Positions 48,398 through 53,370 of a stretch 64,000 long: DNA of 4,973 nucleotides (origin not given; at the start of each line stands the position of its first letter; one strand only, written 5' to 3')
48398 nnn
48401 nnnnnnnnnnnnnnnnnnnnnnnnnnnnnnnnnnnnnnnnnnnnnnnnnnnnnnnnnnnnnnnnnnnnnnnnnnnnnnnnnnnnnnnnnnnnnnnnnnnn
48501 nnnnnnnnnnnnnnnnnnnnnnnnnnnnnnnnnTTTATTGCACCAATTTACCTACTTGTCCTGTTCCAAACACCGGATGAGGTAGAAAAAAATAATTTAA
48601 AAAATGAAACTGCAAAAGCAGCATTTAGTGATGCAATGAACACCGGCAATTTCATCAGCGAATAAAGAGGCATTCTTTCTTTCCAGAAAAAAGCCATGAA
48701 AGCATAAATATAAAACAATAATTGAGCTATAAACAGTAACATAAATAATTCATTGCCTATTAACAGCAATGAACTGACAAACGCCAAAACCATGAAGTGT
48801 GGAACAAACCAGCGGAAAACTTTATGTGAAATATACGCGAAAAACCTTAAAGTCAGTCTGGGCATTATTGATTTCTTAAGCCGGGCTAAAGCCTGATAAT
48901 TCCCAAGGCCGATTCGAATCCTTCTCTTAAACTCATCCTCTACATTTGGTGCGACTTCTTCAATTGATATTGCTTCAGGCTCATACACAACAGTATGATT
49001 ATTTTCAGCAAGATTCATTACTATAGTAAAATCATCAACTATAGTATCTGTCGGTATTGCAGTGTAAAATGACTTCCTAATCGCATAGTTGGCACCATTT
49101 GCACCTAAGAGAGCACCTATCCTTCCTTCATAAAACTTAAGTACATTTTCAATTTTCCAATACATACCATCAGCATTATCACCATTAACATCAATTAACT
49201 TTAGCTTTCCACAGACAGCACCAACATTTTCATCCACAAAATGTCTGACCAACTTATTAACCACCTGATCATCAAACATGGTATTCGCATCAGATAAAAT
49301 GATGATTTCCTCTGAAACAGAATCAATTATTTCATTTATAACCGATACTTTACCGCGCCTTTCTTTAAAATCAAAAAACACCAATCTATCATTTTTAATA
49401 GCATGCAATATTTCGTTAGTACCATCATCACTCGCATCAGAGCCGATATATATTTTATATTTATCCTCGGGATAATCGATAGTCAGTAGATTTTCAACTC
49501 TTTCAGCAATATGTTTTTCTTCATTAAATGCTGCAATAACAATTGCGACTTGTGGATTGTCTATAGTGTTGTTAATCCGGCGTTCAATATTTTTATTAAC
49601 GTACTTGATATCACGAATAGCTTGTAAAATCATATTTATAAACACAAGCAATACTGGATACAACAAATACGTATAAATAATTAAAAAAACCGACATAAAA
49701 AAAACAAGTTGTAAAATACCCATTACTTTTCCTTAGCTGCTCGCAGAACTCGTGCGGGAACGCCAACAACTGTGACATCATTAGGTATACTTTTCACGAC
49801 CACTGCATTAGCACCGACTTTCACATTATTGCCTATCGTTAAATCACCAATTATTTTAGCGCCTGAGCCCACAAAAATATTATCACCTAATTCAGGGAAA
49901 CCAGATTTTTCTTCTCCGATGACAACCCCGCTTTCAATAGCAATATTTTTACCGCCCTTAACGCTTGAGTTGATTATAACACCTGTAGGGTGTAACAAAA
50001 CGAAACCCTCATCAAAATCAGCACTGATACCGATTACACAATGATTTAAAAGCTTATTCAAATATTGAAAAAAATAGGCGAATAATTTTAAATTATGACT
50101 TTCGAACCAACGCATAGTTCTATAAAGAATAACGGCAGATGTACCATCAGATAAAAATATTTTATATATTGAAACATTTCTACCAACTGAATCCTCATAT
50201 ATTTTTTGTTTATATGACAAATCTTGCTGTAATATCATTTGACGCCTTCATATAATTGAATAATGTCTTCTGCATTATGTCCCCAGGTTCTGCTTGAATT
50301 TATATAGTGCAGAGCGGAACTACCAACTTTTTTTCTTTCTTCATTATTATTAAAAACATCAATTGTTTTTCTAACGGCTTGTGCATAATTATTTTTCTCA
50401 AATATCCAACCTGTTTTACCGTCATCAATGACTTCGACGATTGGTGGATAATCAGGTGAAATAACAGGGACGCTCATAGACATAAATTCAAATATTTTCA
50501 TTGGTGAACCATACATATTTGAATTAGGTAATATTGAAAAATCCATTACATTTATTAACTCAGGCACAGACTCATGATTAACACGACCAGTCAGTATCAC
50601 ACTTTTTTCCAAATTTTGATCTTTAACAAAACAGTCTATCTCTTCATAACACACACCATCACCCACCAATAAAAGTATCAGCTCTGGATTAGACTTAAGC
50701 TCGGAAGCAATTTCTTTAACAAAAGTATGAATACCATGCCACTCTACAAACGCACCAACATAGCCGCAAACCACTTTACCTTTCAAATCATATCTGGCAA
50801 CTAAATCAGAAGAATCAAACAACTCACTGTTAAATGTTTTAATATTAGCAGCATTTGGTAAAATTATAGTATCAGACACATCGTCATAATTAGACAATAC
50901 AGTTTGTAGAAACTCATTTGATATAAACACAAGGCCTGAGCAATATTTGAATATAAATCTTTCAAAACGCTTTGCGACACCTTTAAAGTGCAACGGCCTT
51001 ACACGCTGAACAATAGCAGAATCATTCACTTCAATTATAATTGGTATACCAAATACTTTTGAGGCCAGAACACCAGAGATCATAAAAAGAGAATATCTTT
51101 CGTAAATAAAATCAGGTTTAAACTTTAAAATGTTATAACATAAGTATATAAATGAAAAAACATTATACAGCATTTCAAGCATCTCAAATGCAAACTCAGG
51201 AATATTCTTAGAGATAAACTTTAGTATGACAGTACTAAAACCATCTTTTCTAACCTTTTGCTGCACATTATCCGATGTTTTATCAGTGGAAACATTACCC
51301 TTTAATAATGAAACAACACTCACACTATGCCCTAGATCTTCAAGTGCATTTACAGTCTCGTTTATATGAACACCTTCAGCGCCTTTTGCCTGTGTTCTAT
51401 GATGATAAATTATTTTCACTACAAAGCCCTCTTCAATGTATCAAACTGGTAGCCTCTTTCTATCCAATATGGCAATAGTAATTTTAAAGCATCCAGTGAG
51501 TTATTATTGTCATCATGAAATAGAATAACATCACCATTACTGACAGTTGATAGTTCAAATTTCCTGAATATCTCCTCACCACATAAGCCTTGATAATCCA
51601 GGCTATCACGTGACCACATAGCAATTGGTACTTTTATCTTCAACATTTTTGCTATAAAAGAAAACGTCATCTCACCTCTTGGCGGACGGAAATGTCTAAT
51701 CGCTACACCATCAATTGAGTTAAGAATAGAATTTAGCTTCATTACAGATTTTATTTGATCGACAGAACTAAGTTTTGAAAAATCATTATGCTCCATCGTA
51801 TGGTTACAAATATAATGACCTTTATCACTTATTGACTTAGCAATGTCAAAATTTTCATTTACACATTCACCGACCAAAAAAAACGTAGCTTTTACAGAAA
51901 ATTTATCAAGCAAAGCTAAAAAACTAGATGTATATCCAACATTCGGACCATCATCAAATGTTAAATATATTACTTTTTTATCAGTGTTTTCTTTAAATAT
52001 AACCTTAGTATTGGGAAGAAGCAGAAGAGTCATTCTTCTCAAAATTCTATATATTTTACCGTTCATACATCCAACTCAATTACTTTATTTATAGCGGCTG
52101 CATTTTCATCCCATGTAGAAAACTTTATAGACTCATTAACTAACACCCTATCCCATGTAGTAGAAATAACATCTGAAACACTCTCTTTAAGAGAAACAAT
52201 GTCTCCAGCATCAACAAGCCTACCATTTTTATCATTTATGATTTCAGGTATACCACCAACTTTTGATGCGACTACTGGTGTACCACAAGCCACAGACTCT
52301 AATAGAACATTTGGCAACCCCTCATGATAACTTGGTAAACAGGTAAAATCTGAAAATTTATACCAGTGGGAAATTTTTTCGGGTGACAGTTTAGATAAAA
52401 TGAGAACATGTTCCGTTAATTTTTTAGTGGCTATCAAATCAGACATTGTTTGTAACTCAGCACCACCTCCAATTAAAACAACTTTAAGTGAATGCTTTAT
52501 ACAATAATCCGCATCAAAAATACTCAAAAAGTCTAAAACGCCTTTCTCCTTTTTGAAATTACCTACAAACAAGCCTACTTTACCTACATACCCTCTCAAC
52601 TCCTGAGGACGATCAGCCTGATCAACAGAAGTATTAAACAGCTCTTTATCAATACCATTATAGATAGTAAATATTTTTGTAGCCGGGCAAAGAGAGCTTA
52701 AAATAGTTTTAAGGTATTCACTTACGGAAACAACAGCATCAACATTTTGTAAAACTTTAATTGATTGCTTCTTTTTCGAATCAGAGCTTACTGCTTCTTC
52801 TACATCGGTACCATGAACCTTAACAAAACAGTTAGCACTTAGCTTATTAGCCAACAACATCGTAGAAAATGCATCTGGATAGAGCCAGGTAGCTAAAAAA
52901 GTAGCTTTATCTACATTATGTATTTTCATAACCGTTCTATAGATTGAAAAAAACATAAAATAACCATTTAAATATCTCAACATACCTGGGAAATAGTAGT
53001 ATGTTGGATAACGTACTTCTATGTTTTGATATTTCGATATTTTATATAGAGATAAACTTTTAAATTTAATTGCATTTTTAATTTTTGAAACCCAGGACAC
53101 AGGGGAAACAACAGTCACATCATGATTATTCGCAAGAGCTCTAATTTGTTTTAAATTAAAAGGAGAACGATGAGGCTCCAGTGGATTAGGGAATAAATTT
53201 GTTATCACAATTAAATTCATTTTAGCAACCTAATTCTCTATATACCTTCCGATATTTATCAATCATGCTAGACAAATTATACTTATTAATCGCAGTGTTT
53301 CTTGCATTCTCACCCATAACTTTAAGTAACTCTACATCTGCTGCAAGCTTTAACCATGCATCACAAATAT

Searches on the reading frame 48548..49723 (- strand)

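Call 6: search_protein_families(library=ncbifam, proteins=[window:48548-49723:-], max_evalue=0.00001)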
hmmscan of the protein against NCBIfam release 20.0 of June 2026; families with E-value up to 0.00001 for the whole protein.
window:48548-49723:- (391 aa): 5 families
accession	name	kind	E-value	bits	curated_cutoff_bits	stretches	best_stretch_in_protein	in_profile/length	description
TIGR03937.1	PgaC_IcaA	equivalog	3.4e-26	92.2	422.3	1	19-320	5-315/407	poly-beta-1,6-N-acetyl-D-glucosamine synthase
TIGR04242.1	nodulat_NodC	equivalog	1.3e-12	47.4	550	1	28-217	19-215/395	chitooligosaccharide synthase NodC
TIGR03469.1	HpnB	hypoth_equivalog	2.7e-09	36.6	379.25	1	51-168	38-166/386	hopene-associated glycosyltransferase HpnB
TIGR03965.1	mycofact_glyco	equivalog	1.4e-08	34.1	280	1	52-175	68-192/467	mycofactocin biosynthesis glycosyltransferase MftF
NF041865.1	EpsU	equivalog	2.5e-08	33.3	700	1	58-258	40-248/394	exopolysaccharide biosynthesis GT2 family glycosyltransferase EpsU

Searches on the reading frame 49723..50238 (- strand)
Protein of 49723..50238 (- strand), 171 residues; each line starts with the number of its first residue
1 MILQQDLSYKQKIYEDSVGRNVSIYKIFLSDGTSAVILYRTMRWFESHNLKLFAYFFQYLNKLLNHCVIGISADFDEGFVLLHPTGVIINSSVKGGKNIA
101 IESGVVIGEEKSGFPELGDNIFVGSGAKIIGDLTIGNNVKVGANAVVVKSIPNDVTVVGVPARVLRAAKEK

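Call 6: search_protein_families(library=ncbifam, proteins=[window:49723-50238:-], max_evalue=0.00001)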
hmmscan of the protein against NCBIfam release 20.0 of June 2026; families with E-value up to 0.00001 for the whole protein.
window:49723-50238:- (171 aa): 14 families
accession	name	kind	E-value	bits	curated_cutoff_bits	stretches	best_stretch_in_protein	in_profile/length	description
NF041874.1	EPS_EpsC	equivalog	2.2e-30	105.6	150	1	18-167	13-166/168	serine O-acetyltransferase EpsC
TIGR01172.1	cysE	equivalog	3.1e-30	105.3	210.65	1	23-163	18-162/162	serine O-acetyltransferase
NF008349.0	PRK11132.1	equivalog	2.7e-18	66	397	1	31-167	106-246/273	serine O-acetyltransferase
TIGR04016.1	WcaB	equivalog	7.2e-17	61.3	194.65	1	53-164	24-142/146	colanic acid biosynthesis acetyltransferase WcaB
NF007564.0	PRK10191.1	equivalog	9.9e-17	60.9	196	1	56-164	43-158/162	colanic acid biosynthesis acetyltransferase WcaB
TIGR03570.1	NeuD_NnaD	subfamily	2.4e-14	53.4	160.8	1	116-163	155-202/202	NeuD/PglB/VioB family sugar acetyltransferase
NF007240.0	PRK09677.1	equivalog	1.2e-10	41.2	243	1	117-168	133-184/192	putative lipopolysaccharide biosynthesis O-acetyl transferase WbbJ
NF007076.0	PRK09527.1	equivalog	1.8e-09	37.3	347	1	116-169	133-186/203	galactoside O-acetyltransferase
TIGR01853.1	lipid_A_lpxD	equivalog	3.8e-09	35.9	242.5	1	112-166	252-306/325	UDP-3-O-(3-hydroxymyristoyl)glucosamine N-acyltransferase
TIGR03532.1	DapD_Ac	equivalog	1.1e-08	35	231.75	1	67-170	111-216/231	2,3,4,5-tetrahydropyridine-2,6-dicarboxylate N-acetyltransferase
NF007499.0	PRK10092.1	equivalog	3e-08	33.7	314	1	40-166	64-181/183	maltose O-acetyltransferase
NF002060.0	PRK00892.1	subfamily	5.6e-08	32.3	207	1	113-166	262-316/345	UDP-3-O-(3-hydroxymyristoyl)glucosamine N-acyltransferase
TIGR03308.1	phn_thr-fam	hypoth_equivalog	1.8e-07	31.2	201.65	1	116-167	110-161/204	phosphonate metabolim protein, transferase hexapeptide repeat family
NF058585.1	HptprglPActTf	PfamEq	9.2e-06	25.3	300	0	92-170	84-162/172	heptaprenylglyceryl phosphate O-acetyltransferase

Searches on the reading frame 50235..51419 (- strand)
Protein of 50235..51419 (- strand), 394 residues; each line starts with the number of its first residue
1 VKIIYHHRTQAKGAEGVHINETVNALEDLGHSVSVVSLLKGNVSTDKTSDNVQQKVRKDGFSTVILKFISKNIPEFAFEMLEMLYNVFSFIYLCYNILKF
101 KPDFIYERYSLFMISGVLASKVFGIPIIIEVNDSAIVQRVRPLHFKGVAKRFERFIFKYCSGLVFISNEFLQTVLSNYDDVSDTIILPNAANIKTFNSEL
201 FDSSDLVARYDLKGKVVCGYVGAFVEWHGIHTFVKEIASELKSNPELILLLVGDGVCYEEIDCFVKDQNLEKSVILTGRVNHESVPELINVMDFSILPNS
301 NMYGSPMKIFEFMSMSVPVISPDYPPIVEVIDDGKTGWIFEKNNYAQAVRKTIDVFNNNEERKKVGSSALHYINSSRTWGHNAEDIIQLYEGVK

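Call 6: search_protein_families(library=ncbifam, proteins=[window:50235-51419:-], max_evalue=0.00001)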
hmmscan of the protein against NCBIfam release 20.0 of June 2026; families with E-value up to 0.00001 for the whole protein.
window:50235-51419:- (394 aa): 19 families
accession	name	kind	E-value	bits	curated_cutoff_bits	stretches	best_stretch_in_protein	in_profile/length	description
TIGR04063.1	stp3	hypoth_equivalog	6.4e-34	117.5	442.05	1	99-392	90-394/397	TIGR04063 family PEP-CTERM/XrtA system glycosyltransferase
NF038298.1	EPS_HpsO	equivalog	3.4e-18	65.6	575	1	153-391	140-385/388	hormogonium polysaccharide biosynthesis glycosyltransferase HpsO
TIGR03088.1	stp2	hypoth_equivalog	3.7e-17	62.4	409.05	1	175-391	151-371/374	TIGR03088 family PEP-CTERM/XrtA system glycosyltransferase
TIGR03999.1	thiol_BshA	equivalog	1.6e-16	60.3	273.7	1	221-391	205-367/375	N-acetyl-alpha-D-glucosaminyl L-malate synthase BshA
NF047684.1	TeichurnBiosyTuaC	equivalog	1.9e-16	60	550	1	113-393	118-389/391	teichuronic acid biosynthesis protein TuaC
NF047880.1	glyco_SdgA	exception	1.2e-11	43.9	800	1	224-371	324-469/488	serine-aspartate repeat adhesin O-glycosyltransferase SdgA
NF038295.1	EPS_HpsP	equivalog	9.3e-11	41.3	550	1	153-392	148-386/388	hormogonium polysaccharide biosynthesis glycosyltransferase HpsP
NF007640.0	PRK10307.1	subfamily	1.9e-10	40.2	276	1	141-373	153-387/411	WcaI family glycosyltransferase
NF041876.1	EPS_EpsE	equivalog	4.1e-10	39.5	400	1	258-378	262-381/389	exopolysaccharide biosynthesis GT4 family glycosyltransferase EpsE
TIGR02149.1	glgA_Coryne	subfamily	8.6e-10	38.3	302.4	1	114-393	96-390/391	glycogen synthase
TIGR04157.1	glyco_rSAM_CFB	subfamily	1.7e-09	37.1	400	1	153-366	163-382/406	TIGR04157 family glycosyltransferase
NF038229.1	Glyco4_Geo_Pelo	equivalog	2.3e-09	36.7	400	1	235-393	181-336/338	GPMC system family 4 glycosyltransferase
TIGR04047.1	MSMEG_0565_glyc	hypoth_equivalog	7.9e-09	35.1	259.85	1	164-391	143-372/373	MSMEG_0565 family glycosyltransferase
NF047881.1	glyco_SdgB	exception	9.9e-09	34.4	800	1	229-370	335-474/496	serine-aspartate repeat adhesin O-glycosyltransferase SdgB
TIGR04005.1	wcaL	equivalog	1.5e-08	33.9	537.6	1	246-361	253-372/406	colanic acid biosynthesis glycosyltransferase WcaL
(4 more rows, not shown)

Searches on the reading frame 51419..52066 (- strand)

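Call 6: search_protein_families(library=ncbifam, proteins=[window:51419-52066:-], max_evalue=0.00001)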
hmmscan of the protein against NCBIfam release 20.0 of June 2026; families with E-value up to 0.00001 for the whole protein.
window:51419-52066:- (215 aa): 8 families
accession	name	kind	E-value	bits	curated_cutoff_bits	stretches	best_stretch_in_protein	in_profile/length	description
TIGR02764.1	spore_ybaN_pdaB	equivalog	2.6e-35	122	237.4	1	27-212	2-188/191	polysaccharide deacetylase family sporulation protein PdaB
TIGR02884.1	spore_pdaA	equivalog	2.4e-34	119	298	1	16-212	22-221/224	delta-lactam-biosynthetic de-N-acetylase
NF045821.1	PgAcgDacpgdA1_Bac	equivalog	3.2e-33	114.8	400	1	28-213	85-273/282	peptidoglycan-N-acetylglucosamine deacetylase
NF045820.1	PgAcgDacpgdA_Strep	equivalog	8.3e-33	113.9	800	1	25-212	262-445/463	peptidoglycan-N-acetylglucosamine deacetylase PgdA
TIGR02873.1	spore_ylxY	hypoth_equivalog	4.5e-28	98.2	391.5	1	21-212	75-264/268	probable sporulation protein, polysaccharide deacetylase family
TIGR04243.1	nodulat_NodB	equivalog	1.1e-27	96.8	240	1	31-187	2-158/197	chitooligosaccharide deacetylase NodB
NF045822.1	PgAcgDacpgdA2_Bac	equivalog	6e-24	84.8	400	1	29-211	68-258/274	peptidoglycan-N-acetylglucosamine deacetylase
TIGR03006.1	pepcterm_polyde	equivalog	4.2e-10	39.2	276.2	1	46-129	36-119/272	XrtA system polysaccharide deacetylase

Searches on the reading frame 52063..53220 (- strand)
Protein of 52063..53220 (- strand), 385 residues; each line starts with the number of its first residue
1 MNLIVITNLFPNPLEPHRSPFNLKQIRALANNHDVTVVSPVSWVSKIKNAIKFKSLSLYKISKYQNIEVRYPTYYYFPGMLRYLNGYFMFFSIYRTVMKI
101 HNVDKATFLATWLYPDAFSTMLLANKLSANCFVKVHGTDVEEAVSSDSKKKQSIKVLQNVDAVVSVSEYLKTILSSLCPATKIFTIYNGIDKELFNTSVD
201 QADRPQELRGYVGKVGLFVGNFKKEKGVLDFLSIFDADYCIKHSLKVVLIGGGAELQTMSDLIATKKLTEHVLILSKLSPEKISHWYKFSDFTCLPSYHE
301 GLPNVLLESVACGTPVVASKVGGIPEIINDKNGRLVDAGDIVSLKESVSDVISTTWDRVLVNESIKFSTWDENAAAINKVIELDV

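Call 6: search_protein_families(library=ncbifam, proteins=[window:52063-53220:-], max_evalue=0.00001)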
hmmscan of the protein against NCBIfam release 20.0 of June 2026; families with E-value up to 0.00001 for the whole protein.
window:52063-53220:- (385 aa): 29 families (the best 25 are shown)
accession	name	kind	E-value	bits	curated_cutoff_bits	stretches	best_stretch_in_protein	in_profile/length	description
NF047684.1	TeichurnBiosyTuaC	equivalog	4e-37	128.1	550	1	1-357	1-357/391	teichuronic acid biosynthesis protein TuaC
TIGR03999.1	thiol_BshA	equivalog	9.2e-32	110.4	273.7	1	124-355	109-339/375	N-acetyl-alpha-D-glucosaminyl L-malate synthase BshA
TIGR03088.1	stp2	hypoth_equivalog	8.8e-22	77.6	409.05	1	136-353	112-337/374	TIGR03088 family PEP-CTERM/XrtA system glycosyltransferase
TIGR04157.1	glyco_rSAM_CFB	subfamily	9.6e-22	77.5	400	1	121-333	130-344/406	TIGR04157 family glycosyltransferase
TIGR04063.1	stp3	hypoth_equivalog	6.7e-21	74.6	442.05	1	136-359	134-367/397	TIGR04063 family PEP-CTERM/XrtA system glycosyltransferase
TIGR02149.1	glgA_Coryne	subfamily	6.8e-20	71.5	302.4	1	157-343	142-336/391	glycogen synthase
TIGR03449.1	mycothiol_MshA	equivalog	1.9e-17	63.3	462.5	1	140-379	145-398/406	D-inositol-3-phosphate glycosyltransferase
NF012028.0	PRK15484.1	subfamily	5.7e-17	61.9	618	1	158-333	139-321/380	lipopolysaccharide N-acetylglucosaminyltransferase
TIGR04047.1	MSMEG_0565_glyc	hypoth_equivalog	1.7e-16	60.3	259.85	1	155-376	134-366/373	MSMEG_0565 family glycosyltransferase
NF007396.0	PRK09922.1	equivalog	3.6e-15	55.7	385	1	144-371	120-345/361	lipopolysaccharide 1,6-galactosyltransferase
NF041876.1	EPS_EpsE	equivalog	2.4e-14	53.4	400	1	251-354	257-361/389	exopolysaccharide biosynthesis GT4 family glycosyltransferase EpsE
NF038229.1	Glyco4_Geo_Pelo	equivalog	7.4e-13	48.2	400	1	123-333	74-282/338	GPMC system family 4 glycosyltransferase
NF011726.0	PRK15179.1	equivalog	1.6e-12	46.6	733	1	244-370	548-671/694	Vi polysaccharide biosynthesis protein TviE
NF038298.1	EPS_HpsO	equivalog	5.6e-12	45.1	575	1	189-354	177-352/388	hormogonium polysaccharide biosynthesis glycosyltransferase HpsO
NF041010.1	glycosy_Agl16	equivalog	1.6e-10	40.4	575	1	96-368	75-332/352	glycosylation protein Agl16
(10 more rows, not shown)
